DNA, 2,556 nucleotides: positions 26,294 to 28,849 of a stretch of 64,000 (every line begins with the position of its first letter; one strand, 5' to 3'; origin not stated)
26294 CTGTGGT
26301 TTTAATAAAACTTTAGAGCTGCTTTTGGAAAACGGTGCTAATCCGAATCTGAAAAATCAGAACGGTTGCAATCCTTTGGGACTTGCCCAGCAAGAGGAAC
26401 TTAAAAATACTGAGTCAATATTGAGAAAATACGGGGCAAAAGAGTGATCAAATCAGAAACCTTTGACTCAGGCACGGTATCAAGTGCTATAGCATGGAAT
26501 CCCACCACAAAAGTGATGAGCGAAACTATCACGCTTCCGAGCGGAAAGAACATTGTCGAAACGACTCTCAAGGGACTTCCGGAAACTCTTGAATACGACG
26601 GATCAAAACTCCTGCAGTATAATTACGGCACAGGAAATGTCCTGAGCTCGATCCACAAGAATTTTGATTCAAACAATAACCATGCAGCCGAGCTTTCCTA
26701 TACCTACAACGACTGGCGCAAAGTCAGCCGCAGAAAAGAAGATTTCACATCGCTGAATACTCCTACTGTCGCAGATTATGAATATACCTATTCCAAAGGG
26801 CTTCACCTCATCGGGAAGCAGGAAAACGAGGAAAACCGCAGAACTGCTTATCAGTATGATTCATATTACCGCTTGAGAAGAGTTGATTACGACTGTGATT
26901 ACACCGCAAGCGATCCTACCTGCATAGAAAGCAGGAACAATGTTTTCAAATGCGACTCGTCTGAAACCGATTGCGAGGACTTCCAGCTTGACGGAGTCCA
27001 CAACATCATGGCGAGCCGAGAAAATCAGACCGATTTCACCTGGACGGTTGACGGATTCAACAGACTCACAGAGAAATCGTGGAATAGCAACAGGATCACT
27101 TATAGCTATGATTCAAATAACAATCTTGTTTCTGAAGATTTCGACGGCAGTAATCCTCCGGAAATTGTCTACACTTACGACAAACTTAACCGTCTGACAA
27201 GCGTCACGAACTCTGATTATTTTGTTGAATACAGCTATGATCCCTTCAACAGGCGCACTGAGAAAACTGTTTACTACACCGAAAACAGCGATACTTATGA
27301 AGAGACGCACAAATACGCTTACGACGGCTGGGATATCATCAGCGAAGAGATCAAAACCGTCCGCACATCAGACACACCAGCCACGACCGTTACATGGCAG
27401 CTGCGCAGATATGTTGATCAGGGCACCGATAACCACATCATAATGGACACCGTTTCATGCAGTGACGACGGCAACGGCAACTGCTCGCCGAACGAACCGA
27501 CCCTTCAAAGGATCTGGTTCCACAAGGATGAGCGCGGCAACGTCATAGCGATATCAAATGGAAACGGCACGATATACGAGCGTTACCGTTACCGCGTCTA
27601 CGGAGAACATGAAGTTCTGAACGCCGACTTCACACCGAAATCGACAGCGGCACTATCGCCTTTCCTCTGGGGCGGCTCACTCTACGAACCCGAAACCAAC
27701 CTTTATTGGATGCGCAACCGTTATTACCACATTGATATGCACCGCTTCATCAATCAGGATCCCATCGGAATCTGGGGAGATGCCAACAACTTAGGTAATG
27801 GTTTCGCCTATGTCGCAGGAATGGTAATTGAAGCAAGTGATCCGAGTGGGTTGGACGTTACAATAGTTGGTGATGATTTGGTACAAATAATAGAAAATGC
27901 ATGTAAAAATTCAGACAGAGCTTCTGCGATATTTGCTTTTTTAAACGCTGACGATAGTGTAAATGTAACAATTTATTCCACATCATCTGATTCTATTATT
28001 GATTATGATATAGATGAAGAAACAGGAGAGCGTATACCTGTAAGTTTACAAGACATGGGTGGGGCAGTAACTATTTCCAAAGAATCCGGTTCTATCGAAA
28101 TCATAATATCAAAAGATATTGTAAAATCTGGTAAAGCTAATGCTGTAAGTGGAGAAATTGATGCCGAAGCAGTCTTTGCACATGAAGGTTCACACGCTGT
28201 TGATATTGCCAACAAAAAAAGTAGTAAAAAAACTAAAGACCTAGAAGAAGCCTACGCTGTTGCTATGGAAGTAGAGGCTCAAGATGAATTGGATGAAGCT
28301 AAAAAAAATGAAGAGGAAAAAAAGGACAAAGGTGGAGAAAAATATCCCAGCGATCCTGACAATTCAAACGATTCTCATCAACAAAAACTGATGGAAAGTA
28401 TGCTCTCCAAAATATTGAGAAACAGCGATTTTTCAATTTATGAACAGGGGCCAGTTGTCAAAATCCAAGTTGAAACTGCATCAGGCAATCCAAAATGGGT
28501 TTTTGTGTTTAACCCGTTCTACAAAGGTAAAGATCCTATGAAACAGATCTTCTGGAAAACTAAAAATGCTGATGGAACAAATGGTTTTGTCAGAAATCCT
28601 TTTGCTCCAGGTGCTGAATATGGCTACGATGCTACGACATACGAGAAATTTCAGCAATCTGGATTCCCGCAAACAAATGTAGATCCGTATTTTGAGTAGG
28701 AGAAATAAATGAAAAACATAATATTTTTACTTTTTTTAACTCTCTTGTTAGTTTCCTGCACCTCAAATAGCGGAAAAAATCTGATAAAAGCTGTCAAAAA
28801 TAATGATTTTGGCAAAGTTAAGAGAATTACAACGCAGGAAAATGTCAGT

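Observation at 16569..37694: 21-kb RHS locus: one full-length gene, three orphan C-termini, two tail-only relics, five immunity-like genes, and no T6SS signature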

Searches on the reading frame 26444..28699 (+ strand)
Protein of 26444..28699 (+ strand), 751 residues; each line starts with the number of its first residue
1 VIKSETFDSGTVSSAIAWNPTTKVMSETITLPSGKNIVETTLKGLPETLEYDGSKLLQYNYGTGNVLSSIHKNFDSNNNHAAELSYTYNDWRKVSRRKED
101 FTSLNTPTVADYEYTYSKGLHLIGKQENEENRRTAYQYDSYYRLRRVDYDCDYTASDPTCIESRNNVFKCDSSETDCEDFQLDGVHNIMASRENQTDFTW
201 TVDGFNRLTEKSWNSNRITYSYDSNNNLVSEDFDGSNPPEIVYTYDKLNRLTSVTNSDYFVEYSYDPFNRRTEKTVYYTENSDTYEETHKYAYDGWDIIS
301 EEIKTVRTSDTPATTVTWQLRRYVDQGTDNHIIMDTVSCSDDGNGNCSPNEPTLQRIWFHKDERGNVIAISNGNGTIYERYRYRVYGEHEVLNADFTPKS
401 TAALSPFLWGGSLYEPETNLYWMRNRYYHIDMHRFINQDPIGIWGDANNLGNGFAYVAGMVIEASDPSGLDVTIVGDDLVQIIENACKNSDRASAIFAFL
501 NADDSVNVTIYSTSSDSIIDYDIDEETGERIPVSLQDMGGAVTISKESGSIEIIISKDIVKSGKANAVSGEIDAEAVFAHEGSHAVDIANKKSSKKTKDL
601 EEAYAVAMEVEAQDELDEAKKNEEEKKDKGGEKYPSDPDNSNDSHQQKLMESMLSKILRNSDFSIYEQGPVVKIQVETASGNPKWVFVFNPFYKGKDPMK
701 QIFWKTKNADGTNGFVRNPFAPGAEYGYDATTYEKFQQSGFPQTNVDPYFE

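Call 3: search_protein_families(library=pfam, proteins=[window:26444-28699:+], max_evalue=0.01)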
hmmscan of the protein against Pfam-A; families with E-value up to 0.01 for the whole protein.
window:26444-28699:+ (751 aa): 1 family
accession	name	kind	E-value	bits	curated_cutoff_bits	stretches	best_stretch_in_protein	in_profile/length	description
PF05593.20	RHS_repeat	-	1.1e-07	32.5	22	1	245-275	1-32/38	RHS Repeat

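Call 6: search_protein_families(library=ncbifam, proteins=[window:26444-28699:+], max_evalue=0.01)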
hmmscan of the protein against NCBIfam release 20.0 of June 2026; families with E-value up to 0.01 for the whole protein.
window:26444-28699:+ (751 aa): 3 families
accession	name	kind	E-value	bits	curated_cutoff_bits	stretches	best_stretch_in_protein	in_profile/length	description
TIGR03696.1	Rhs_assc_core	domain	2e-11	44.2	32.5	1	383-470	1-76/76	RHS repeat-associated core domain-containing protein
NF041261.1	RHS_core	equivalog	1.1e-07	30.1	2000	1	358-448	1159-1244/1261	RHS element core protein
TIGR01643.1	YD_repeat_2x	repeat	7.7e-07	29.4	15.8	1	245-276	1-33/42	YD repeat-containing protein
